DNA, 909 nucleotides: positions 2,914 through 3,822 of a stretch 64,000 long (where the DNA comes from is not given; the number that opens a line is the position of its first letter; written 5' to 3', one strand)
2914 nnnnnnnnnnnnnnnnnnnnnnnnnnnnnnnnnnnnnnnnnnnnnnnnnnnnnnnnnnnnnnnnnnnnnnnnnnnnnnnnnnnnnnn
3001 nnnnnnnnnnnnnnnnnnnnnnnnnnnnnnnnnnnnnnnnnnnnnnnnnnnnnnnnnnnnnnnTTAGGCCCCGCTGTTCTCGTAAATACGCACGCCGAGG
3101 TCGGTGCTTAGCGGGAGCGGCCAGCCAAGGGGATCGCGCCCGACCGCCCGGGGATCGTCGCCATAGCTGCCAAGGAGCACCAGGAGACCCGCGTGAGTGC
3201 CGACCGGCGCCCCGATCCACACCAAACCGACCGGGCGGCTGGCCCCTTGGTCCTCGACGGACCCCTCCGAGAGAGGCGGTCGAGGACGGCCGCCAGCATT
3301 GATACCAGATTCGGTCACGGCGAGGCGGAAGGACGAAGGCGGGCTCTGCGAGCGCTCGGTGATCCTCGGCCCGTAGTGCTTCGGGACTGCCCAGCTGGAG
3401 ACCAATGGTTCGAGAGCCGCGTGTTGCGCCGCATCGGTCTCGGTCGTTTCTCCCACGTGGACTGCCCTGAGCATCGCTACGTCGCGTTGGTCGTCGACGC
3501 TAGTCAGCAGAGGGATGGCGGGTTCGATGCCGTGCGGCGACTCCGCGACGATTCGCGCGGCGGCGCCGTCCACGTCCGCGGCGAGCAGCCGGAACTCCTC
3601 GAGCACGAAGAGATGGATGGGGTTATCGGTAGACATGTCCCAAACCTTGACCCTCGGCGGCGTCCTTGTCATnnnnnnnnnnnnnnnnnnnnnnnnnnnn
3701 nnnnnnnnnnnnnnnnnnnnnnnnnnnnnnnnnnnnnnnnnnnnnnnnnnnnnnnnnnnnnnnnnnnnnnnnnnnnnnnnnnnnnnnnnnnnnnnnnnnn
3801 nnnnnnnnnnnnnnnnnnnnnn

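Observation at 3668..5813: Recurrent self-complementary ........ motif flanking the ice-binding-like, YggT and LPSTS-protein genes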

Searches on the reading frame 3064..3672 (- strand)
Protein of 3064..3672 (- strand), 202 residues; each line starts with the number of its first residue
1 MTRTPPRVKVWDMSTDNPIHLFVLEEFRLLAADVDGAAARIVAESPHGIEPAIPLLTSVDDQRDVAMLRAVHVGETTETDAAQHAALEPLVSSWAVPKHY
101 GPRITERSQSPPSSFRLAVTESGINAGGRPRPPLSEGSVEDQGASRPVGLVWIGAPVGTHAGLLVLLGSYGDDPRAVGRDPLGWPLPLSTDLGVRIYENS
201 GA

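Call 7: search_protein_families(library=pfam, proteins=[window:3064-3672:-], max_evalue=0.01)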
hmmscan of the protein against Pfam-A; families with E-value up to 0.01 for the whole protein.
window:3064-3672:- (202 aa): 0 families

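Call 16: find_related_loci(query=window:3067-3636:-, collection=genome_contigs, flank=10000)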
Query seq(190 aa) (190 aa) in genome_contigs; peptide patterns used: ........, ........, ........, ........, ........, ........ (x = any residue, [..] = any of these).
360 stretches matched a pattern; 41 encode a relative of the query (tblastn E <= 1e-3); 41 distinct loci.
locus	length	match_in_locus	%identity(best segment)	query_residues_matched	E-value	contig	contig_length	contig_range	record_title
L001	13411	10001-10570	86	1-190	3e-102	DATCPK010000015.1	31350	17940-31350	MAG TPA_asm: Candidatus Limnocylindria bacterium isolate SMAG_U7225 k141_289, whole genome shotgun sequence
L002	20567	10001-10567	80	1-189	4e-94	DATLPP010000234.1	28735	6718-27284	MAG TPA_asm: Candidatus Udaeobacter sp. isolate SMAG_U13855 k141_2729136, whole genome shotgun sequence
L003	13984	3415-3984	79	1-190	4e-91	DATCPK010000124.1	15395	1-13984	MAG TPA_asm: Candidatus Limnocylindria bacterium isolate SMAG_U7225 k141_32756, whole genome shotgun sequence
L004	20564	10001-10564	74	1-188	2e-86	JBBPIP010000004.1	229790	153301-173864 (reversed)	MAG: Chloroflexota bacterium isolate BPF1-44-46_bin_3 NODE_5_length_229790_cov_24.288985, whole genome shotgun sequence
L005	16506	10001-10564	74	1-190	2e-85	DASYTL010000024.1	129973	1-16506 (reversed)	MAG TPA_asm: Candidatus Limnocylindria bacterium isolate SMAG_U4566 k141_982271, whole genome shotgun sequence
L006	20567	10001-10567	74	1-190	2e-84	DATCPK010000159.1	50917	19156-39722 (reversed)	MAG TPA_asm: Candidatus Limnocylindria bacterium isolate SMAG_U7225 k141_74102, whole genome shotgun sequence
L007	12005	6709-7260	68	1-187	4e-77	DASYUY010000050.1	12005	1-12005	MAG TPA_asm: Candidatus Limnocylindria bacterium isolate SMAG_U4607 k141_1705020, whole genome shotgun sequence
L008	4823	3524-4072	70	5-188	2e-76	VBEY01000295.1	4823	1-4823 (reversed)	MAG: Chloroflexi bacterium isolate CF_38 14_1009_12_30cm_scaffold_45403_e:1001, whole genome shotgun sequence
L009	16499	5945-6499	71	1-187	4e-72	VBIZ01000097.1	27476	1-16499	MAG: Chloroflexi bacterium isolate CF_143 14_0927_12_20cm_scaffold_2864, whole genome shotgun sequence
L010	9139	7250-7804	69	1-188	8e-71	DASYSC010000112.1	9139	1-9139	MAG TPA_asm: Candidatus Limnocylindria bacterium isolate SMAG_U4527 k141_4006629, whole genome shotgun sequence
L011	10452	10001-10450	75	5-154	2e-68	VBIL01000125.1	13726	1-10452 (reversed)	MAG: Chloroflexi bacterium isolate CF_129 14_1009_12_30cm_scaffold_5597, whole genome shotgun sequence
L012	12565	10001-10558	64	1-188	3e-68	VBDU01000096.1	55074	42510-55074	MAG: Chloroflexi bacterium isolate CF_8 14_1009_13_30cm_scaffold_888, whole genome shotgun sequence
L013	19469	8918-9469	62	1-187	3e-65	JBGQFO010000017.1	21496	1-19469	MAG: Candidatus Limnocylindria bacterium isolate OBJ2_061818_090_51 k141_1087752_length_21496_cov_11.6416, whole genome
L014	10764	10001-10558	57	1-187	4e-63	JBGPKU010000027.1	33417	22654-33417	MAG: Candidatus Limnocylindria bacterium isolate OBJ_0618_7090110_279 k141_6466943_length_33417_cov_14.6502, whole genom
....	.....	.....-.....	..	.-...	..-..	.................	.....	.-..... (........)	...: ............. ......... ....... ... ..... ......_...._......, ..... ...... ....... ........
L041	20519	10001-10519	46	10-188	1e-32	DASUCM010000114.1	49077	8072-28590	MAG TPA_asm: Candidatus Limnocylindria bacterium isolate SMAG_U1296 k141_490519, whole genome shotgun sequence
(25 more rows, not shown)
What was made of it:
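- Several paralogous cassettes per genome share one motif (call 16), which a single global factor would explain simply.
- Tried and rejected: Limnocylindria MAGs (call 16).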

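Call 27: find_homologous_proteins(query=window:3067-3636:-)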
Query seq(190 aa) (190 aa): 850 proteins with E <= 0.001 among 1931 candidates; the best 120 are listed.
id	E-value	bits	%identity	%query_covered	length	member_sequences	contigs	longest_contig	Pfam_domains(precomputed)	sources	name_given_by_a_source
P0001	2.3e-111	388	93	100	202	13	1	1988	-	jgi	jgi:hypothetical protein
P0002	1.6e-107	375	92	100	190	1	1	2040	-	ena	-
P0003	1.6e-102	359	86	100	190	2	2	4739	-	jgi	jgi:hypothetical protein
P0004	1.2e-101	356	85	100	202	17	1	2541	-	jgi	jgi:hypothetical protein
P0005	1.3e-100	353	85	100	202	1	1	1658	-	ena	-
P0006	1.3e-100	353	85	100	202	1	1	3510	-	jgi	jgi:hypothetical protein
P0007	6.0e-100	351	87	100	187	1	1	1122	-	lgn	-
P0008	6.7e-100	351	85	100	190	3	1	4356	-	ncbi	-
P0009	1.6e-99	349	84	100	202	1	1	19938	-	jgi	jgi:hypothetical protein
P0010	2.1e-99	349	84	100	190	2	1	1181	-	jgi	jgi:hypothetical protein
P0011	1.6e-98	346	83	100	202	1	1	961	-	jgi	jgi:hypothetical protein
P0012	2.9e-98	345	85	100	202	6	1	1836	-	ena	-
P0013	3.7e-98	345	83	100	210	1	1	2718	-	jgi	jgi:hypothetical protein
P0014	3.1e-97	342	84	100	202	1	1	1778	-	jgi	jgi:hypothetical protein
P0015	4.4e-97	341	82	100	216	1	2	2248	-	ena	-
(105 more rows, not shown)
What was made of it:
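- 3064..3636 (-): First gene of the cassette. It encodes a 190-aa protein of unknown function, predicted to have a tandem ferredoxin-like (ABM-like) fold. It is leaderless. 850 homologues were found, and every source name among the 120 listed is 'hypothetical protein' (call 27).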

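Call 32: predict_structure(alignment_id=A1)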
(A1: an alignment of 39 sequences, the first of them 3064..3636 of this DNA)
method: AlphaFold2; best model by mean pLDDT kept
length: 190 residues; sequences in the alignment: 39
mean_pLDDT: 32.3   pTM: 0.23
mean pLDDT of the five models: 32.3, 31.8, 30.8, 30.4, 30.3
residues with pLDDT >= 90: 0; 70-90: 0; 50-70: 3; < 50: 187
segments of 3 or more residues with pLDDT < 50: 1-68, 70-72, 74-79, 81-190
pLDDT, mean of each block of 10 residues (from residue 1): 28 31 34 35 32 31 41 48 38 30 28 27 27 25 30 31 34 32 30
secondary structure, 60 per line:
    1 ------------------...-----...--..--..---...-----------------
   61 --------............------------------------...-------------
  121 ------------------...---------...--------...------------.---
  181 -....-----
elements in order: E27-29 E41-43 H69-80 E105-107 E139-141 E151-153 E182-185
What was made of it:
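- Tried and rejected: The first AlphaFold run on the 190-aa protein used a shallow alignment and failed (pLDDT 32, call 32).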

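Call 33: search_solved_structures(query=A1, max_evalue=5)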
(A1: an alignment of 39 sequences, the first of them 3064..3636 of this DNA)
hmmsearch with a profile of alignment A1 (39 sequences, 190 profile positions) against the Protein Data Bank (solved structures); distinct sequences matched with E-value up to 5: 1.
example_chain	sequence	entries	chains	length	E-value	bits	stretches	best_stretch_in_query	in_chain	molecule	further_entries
6ire_A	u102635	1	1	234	0.27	14.1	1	53-80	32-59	1-phosphatidylinositol 4,5-bisphosphate phosphodiesterase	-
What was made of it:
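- Tried and rejected: A profile search of that protein against PDB sequences found nothing (call 33).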

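Call 34: search_protein_families(library=ncbifam, proteins=[window:3064-3636:-], max_evalue=0.01)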
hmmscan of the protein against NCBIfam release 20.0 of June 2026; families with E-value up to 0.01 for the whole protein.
window:3064-3636:- (190 aa): 0 families
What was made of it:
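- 3064..3636 (-): No Pfam or NCBIfam match (calls 7, 34).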

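Call 47: find_homologous_proteins(query=L041:10001-10519:+)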
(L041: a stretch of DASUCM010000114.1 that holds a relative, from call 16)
Query L041:10001-10519:+ (173 aa): 345 proteins with E <= 0.001 among 1895 candidates; the best 120 are listed.
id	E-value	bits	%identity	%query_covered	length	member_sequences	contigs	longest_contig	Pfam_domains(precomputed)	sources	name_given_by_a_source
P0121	1.7e-106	372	100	100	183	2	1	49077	-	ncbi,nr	ncbi:MAG TPA: hypothetical protein VFW12_07790 [Candidatus Limnocylindria bacterium]|nr:hypothetical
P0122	1.2e-88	314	84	100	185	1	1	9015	-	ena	-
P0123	2.1e-68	248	70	100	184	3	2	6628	-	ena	-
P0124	2.1e-65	238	65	100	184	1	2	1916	-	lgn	-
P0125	9.3e-62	226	64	99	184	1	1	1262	-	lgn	-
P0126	1.8e-60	222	64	99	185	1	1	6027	-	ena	-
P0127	4.4e-59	217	65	99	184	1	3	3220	-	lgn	-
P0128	8.2e-59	217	66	99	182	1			-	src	-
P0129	1.6e-58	216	64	99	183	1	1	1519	-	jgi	jgi:hypothetical protein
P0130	1.9e-58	215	64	99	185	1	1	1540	-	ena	-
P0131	3.8e-58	214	62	99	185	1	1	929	-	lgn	-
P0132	4.3e-58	214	64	99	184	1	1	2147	-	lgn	-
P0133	5.7e-58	214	64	99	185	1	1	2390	-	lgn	-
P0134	2.5e-57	212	62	99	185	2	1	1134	-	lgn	-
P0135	3.5e-57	211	63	99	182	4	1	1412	-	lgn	-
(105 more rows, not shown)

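Call 54: predict_structure(alignment_id=A2)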
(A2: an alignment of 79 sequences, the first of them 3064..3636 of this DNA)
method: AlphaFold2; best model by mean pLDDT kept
length: 190 residues; sequences in the alignment: 79
mean_pLDDT: 77.9   pTM: 0.75
mean pLDDT of the five models: 77.9, 77.3, 77.1, 76.1, 57.5
residues with pLDDT >= 90: 75; 70-90: 62; 50-70: 17; < 50: 36
segments of 3 or more residues with pLDDT < 50: 112-132, 160-171
pLDDT, mean of each block of 10 residues (from residue 1): 77 95 92 85 90 94 87 95 93 86 84 44 40 69 84 82 45 61 77
secondary structure, 60 per line:
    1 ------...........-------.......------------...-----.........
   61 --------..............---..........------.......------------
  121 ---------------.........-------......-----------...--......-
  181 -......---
elements in order: E7-17 H25-31 E44-46 E52-60 H69-78 E79-82 E86-95 E102-108 E136-144 E152-157 H174-179 E182-187
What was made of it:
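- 3064..3636 (-): AlphaFold2 pLDDT is 78 (call 54).
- Tried and rejected: A second run with a more diverse alignment worked (call 54).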

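Call 57: fold_search(model_id=the predicted structure, library=pdb)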
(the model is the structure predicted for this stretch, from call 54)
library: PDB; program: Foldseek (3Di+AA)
matches with E <= 10: 496; with E <= 0.001: 4
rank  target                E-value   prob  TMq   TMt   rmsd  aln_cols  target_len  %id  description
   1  3f44                  2.1e-04  1.00  0.47  0.44   9.4       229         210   12  Crystal structure of putative monooxygenase (YP_193413.1) from Lactobacillus acidophilus NCFM at 1.55 A resolution (released 2008-11-18)
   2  3mcs_B                3.8e-04  1.00  0.50  0.45   8.4       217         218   10  Crystal structure of Putative monooxygenase (FN1347) from FUSOBACTERIUM NUCLEATUM SUBSP. NUCLEATUM ATCC 25586 at 2.55  (released 2010-05-19)
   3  3mcs_A                4.2e-04  1.00  0.50  0.45   8.4       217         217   10  Crystal structure of Putative monooxygenase (FN1347) from FUSOBACTERIUM NUCLEATUM SUBSP. NUCLEATUM ATCC 25586 at 2.55  (released 2010-05-19)
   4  3tvz_B                6.2e-04  1.00  0.40  0.51   7.1       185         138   14  Structure of Bacillus subtilis HmoB (released 2012-07-11)
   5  4jou                  4.2e-03  0.99  0.39  0.45   7.5       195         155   12  Structural study of Bacillus subtilis HmoB in complex with heme (released 2014-03-19)
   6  3dtz_D                4.4e-03  0.99  0.44  0.39   7.8       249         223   12  Crystal structure of Putative Chlorite dismutase TA0507 (released 2008-08-05)
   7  9kdp_C                5.2e-03  1.00  0.44  0.39   8.4       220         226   12  Crystal structure of monooxygenase PenE (released 2025-07-09)
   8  3tvz_C                5.5e-03  1.00  0.39  0.51   8.7       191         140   10  Structure of Bacillus subtilis HmoB (released 2012-07-11)
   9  4fvc_A                5.5e-03  0.99  0.39  0.47   7.2       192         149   13  HmoB structure with heme (released 2013-07-03)
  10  2pgc_C                9.6e-03  0.99  0.44  0.42   8.5       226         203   12  Crystal structure of a a marine metagenome protein (jcvi_pep_1096685590403) from uncultured marine organism at 2.53 A  (released 2007-04-24)
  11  3tvz_A                1.1e-02  0.99  0.40  0.49   7.1       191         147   12  Structure of Bacillus subtilis HmoB (released 2012-07-11)
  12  2pgc_A                1.3e-02  0.98  0.43  0.40   8.0       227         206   12  Crystal structure of a a marine metagenome protein (jcvi_pep_1096685590403) from uncultured marine organism at 2.53 A  (released 2007-04-24)
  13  9kdp_D                1.4e-02  0.99  0.47  0.42   8.4       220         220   12  Crystal structure of monooxygenase PenE (released 2025-07-09)
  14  4ae5_B                1.8e-02  0.99  0.43  0.49   6.3       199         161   10  STRUCTURE OF A MAJOR REGULATOR OF STAPHYLOCOCCAL PATHOGENESIS (released 2012-07-04)
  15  3dtz_C                1.8e-02  0.95  0.43  0.39   7.8       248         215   12  Crystal structure of Putative Chlorite dismutase TA0507 (released 2008-08-05)
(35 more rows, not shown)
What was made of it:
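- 3064..3636 (-): The best PDB matches are ABM-type monooxygenase-like proteins, HmoB and TRAP, with TM 0.4-0.5 (call 57).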
